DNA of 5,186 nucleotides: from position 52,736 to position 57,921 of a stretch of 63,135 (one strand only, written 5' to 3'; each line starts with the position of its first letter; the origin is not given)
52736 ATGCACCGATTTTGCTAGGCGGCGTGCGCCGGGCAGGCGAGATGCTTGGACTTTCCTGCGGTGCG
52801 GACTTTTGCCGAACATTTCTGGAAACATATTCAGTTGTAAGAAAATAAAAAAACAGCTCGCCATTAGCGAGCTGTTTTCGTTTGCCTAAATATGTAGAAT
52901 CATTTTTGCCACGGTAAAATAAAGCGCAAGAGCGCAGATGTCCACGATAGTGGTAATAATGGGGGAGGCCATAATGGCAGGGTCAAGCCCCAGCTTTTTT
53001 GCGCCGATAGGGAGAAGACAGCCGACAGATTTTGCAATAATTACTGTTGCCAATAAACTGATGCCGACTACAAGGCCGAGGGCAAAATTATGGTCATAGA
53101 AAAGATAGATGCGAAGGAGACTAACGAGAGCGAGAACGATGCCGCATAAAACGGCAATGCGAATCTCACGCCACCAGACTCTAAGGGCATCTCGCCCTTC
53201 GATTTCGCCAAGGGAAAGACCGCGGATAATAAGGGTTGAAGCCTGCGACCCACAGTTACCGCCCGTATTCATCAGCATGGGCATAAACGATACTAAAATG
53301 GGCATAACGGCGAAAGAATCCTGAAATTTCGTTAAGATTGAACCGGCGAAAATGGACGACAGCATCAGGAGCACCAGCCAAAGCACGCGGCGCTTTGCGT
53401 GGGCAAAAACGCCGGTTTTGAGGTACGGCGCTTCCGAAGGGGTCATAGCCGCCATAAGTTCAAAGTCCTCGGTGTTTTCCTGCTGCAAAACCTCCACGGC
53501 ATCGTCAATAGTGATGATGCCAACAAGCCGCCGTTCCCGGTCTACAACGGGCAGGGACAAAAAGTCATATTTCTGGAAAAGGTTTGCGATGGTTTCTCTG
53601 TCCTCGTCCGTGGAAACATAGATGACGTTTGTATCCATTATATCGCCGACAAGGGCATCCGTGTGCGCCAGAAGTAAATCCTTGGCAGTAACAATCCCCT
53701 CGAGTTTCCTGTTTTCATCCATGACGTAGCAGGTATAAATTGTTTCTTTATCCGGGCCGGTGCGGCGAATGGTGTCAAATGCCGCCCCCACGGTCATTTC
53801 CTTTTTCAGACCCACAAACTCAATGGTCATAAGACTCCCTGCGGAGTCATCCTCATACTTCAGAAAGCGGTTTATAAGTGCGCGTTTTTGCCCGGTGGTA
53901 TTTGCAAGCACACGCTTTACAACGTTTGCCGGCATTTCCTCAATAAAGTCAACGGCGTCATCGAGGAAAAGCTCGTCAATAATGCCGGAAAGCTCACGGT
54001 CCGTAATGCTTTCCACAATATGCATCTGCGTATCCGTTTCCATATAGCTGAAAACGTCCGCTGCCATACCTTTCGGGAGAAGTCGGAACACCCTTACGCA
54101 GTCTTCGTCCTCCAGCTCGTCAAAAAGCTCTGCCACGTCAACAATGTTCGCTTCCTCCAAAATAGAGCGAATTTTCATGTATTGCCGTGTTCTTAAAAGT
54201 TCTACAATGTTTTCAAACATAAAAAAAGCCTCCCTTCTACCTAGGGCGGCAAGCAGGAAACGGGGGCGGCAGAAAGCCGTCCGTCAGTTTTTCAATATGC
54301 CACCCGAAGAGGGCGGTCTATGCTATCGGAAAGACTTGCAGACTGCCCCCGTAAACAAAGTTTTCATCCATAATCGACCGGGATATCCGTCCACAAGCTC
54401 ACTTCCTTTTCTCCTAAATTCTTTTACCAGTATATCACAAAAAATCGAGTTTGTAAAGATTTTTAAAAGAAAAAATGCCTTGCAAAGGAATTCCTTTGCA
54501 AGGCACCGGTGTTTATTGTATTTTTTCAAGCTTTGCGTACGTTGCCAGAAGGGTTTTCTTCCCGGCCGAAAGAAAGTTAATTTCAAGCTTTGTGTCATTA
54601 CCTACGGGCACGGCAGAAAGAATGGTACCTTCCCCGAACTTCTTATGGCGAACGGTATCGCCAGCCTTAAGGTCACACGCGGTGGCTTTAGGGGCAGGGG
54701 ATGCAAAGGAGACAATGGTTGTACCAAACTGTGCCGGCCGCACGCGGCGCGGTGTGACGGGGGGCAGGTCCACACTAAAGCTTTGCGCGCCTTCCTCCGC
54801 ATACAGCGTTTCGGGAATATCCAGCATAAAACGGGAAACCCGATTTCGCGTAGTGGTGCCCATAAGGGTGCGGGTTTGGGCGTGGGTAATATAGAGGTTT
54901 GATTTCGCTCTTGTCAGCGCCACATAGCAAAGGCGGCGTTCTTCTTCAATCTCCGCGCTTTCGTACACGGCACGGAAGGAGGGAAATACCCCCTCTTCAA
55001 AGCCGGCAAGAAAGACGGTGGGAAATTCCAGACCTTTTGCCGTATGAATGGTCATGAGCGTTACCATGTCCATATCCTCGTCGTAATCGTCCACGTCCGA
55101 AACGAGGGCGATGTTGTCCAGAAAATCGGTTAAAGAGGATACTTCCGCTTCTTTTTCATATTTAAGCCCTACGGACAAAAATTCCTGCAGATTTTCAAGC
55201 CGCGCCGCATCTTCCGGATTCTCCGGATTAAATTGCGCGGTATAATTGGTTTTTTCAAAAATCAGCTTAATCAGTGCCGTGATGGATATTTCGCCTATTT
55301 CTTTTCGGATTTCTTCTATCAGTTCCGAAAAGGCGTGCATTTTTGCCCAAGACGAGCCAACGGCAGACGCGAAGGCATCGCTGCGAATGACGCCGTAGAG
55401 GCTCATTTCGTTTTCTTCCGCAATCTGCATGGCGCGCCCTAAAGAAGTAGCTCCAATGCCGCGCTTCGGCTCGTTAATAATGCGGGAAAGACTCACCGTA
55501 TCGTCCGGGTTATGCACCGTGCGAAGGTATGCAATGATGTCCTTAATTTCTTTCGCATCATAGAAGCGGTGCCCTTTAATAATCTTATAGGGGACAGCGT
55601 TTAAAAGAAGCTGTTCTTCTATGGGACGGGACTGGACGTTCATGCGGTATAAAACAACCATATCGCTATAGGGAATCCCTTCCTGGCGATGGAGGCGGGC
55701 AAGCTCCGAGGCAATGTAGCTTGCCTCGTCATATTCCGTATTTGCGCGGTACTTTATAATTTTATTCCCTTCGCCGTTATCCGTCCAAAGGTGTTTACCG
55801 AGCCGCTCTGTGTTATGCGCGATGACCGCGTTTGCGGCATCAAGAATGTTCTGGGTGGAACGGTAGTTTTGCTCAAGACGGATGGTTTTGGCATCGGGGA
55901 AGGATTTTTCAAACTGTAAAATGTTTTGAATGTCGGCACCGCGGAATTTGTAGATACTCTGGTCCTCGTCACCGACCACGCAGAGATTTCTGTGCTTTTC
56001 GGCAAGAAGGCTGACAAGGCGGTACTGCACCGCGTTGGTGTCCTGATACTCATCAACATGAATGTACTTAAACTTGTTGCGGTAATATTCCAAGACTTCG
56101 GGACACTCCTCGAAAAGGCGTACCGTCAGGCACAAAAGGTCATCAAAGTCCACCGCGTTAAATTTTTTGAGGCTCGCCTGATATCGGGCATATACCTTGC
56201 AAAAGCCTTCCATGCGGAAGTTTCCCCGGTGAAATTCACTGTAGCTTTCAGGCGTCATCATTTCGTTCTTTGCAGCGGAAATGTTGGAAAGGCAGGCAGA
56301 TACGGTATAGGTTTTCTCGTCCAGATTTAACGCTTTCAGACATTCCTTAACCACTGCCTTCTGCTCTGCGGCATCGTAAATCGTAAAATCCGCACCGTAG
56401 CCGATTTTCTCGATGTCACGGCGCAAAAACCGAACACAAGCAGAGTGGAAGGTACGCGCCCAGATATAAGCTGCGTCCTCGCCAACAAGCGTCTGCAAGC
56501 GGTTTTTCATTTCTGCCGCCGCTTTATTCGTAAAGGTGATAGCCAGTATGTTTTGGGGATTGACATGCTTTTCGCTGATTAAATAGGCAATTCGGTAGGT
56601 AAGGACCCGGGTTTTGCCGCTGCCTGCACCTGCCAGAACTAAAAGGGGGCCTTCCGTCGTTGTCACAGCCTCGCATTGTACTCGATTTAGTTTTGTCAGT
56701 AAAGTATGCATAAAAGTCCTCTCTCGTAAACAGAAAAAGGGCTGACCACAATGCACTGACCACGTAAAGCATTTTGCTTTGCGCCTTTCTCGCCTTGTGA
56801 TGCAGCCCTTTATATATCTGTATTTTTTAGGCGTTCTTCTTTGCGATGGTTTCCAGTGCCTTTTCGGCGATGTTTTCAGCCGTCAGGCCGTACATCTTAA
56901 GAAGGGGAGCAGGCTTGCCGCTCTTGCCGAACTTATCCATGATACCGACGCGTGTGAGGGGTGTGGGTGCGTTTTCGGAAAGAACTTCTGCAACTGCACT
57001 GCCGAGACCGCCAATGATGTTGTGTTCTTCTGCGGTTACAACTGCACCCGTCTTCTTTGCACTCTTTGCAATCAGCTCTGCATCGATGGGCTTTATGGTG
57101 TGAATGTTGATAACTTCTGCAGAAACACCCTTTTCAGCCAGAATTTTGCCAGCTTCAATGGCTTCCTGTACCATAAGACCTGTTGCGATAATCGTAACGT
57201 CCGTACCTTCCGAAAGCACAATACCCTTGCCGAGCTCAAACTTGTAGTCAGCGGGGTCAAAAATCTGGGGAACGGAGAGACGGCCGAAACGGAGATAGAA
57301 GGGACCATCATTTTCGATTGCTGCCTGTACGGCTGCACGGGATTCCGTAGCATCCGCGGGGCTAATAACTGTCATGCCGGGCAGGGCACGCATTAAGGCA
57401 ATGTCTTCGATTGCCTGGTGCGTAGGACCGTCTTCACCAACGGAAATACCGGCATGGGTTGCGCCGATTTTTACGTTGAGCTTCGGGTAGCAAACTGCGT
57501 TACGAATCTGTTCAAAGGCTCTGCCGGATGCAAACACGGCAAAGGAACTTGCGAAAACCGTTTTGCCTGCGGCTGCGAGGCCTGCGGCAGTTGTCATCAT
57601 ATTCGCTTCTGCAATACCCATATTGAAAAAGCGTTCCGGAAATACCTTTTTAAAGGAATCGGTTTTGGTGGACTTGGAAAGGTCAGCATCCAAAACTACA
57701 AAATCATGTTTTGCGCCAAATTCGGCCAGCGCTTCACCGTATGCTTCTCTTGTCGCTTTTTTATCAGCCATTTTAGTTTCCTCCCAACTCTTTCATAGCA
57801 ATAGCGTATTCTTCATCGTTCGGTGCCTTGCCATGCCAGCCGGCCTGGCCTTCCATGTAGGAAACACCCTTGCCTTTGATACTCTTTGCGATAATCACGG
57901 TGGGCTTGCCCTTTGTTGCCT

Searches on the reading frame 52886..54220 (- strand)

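Call 6: search_protein_families(library=pfam, proteins=[window:52886-54220:-])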
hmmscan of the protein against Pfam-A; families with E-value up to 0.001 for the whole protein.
window:52886-54220:- (444 aa): 3 families
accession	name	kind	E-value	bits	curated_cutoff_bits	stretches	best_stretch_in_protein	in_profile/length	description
PF01769.21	MgtE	-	6e-41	140.1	27.6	1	313-437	1-125/125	Divalent cation transporter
PF03448.22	MgtE_N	-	2.1e-28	99.3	25.9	1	25-125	2-102/102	MgtE intracellular N domain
PF00571.33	CBS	-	1.3e-21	77.1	24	2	191-245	1-55/57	CBS domain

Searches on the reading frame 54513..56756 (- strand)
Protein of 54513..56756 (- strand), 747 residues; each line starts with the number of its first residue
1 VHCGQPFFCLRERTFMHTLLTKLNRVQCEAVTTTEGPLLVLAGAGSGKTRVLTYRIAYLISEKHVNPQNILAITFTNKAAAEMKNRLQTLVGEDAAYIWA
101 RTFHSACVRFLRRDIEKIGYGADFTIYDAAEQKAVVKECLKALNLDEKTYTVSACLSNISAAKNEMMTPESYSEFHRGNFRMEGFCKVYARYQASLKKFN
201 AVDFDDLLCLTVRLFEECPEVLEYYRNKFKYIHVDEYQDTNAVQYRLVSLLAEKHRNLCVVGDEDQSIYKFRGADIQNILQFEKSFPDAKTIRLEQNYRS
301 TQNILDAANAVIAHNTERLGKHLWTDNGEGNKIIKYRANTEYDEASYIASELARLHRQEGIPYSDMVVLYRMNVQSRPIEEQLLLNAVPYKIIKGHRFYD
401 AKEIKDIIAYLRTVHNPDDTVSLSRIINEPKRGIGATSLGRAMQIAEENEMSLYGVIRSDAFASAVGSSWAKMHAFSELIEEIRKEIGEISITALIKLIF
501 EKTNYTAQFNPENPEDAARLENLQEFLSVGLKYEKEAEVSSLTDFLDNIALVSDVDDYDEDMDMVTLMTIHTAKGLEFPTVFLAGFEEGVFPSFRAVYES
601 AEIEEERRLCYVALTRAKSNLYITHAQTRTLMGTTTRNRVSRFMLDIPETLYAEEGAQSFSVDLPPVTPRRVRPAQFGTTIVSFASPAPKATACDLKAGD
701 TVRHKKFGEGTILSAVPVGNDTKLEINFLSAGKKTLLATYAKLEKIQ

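Call 57: search_protein_families(library=pfam, proteins=[window:54513-56756:-])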
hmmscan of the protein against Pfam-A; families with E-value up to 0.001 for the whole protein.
window:54513-56756:- (747 aa): 7 families
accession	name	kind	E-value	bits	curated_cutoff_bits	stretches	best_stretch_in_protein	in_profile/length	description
PF00580.27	UvrD-helicase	-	2.3e-96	323.1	23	1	23-287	1-271/271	UvrD/REP helicase N-terminal domain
PF13361.12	UvrD_C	-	1.3e-79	268.6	25.6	1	292-627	1-349/350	UvrD-like helicase C-terminal domain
PF13245.12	AAA_19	-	1.4e-24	87.2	25.1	1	27-272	1-134/134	AAA domain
PF21196.3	PcrA_UvrD_tudor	-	1.4e-10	41.3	23.9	1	699-745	2-48/48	PcrA/UvrD tudor domain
PF13538.12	UvrD_C_2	-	5.6e-10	39.4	27.4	1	565-623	2-51/52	UvrD-like helicase C-terminal domain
PF01443.25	Viral_helicase1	-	2.2e-09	37.9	21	0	518-623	132-226/228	Viral superfamily 1 RNA helicase core domain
PF13604.12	AAA_30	-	6.9e-05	23.1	27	0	24-88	3-67/191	AAA domain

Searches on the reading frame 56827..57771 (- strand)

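Call 57: search_protein_families(library=pfam, proteins=[window:56827-57771:-])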
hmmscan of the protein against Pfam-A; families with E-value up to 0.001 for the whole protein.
window:56827-57771:- (314 aa): 4 families
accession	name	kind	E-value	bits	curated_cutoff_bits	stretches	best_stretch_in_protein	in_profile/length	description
PF02779.29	Transket_pyr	-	7.8e-47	159.6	27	1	4-168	2-173/174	Transketolase, pyrimidine binding domain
PF02780.25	Transketolase_C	-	5.1e-38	130.2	25.9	1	181-301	1-124/124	Transketolase, C-terminal domain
PF22613.1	Transketolase_C_1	-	1.4e-07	32.1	27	1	189-297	11-113/113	Transketolase-like TK C-terminal domain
PF17147.9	PFOR_II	-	0.0002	22.1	27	1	191-267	2-78/102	Pyruvate:ferredoxin oxidoreductase core domain II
